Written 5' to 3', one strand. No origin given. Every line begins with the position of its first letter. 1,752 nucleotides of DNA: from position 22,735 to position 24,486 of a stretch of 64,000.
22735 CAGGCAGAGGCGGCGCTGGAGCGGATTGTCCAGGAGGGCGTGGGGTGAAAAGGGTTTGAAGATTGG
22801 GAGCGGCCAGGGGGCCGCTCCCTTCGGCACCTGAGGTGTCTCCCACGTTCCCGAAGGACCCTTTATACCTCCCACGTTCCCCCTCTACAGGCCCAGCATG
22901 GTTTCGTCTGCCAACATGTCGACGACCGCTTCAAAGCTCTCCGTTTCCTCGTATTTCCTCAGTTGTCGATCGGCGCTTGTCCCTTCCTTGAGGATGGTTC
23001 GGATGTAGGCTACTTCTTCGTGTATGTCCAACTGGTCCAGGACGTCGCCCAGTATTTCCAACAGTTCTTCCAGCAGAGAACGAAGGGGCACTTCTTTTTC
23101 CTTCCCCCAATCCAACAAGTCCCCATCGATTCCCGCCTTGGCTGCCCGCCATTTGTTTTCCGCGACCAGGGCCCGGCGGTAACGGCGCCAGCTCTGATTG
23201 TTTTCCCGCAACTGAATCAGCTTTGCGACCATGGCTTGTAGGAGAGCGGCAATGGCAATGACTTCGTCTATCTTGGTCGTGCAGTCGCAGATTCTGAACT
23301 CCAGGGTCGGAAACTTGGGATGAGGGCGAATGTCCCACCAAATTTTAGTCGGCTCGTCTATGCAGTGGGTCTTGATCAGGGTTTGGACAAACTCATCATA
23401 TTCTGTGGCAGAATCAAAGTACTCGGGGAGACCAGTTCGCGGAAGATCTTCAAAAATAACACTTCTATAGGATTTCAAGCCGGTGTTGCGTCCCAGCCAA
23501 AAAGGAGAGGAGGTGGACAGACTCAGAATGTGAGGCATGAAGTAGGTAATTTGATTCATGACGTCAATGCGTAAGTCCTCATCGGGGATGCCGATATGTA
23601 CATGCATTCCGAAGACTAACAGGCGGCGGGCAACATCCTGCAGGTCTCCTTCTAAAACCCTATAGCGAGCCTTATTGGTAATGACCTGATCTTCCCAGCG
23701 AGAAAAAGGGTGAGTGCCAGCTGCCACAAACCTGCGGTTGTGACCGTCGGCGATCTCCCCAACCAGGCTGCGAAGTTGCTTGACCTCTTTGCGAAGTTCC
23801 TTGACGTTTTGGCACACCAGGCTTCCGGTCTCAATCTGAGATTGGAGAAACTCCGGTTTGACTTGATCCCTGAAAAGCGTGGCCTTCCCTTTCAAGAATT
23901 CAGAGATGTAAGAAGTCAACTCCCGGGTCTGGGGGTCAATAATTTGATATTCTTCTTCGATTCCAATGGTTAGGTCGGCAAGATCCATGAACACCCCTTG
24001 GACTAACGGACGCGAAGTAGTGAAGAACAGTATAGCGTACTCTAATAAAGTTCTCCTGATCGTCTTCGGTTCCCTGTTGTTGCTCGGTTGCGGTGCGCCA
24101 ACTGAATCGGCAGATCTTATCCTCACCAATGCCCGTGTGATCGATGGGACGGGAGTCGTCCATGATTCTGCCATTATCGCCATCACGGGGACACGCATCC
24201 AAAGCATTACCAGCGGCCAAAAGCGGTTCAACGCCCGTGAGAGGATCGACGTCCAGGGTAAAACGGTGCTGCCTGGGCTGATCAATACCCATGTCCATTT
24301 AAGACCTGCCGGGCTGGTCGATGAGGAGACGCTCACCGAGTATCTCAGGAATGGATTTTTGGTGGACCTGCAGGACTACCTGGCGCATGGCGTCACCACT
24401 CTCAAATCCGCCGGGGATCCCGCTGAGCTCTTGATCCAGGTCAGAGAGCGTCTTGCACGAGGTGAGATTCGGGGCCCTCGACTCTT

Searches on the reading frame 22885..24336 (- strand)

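Call 9: search_protein_families(library=pfam, proteins=[window:22885-24336:-], max_evalue=0.01)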
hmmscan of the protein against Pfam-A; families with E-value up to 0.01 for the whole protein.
window:22885-24336:- (483 aa): 1 family
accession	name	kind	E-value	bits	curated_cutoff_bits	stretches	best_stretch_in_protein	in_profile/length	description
PF04107.18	GCS2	-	5.1e-58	197.2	21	1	125-402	2-290/291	Glutamate-cysteine ligase family 2(GCS2)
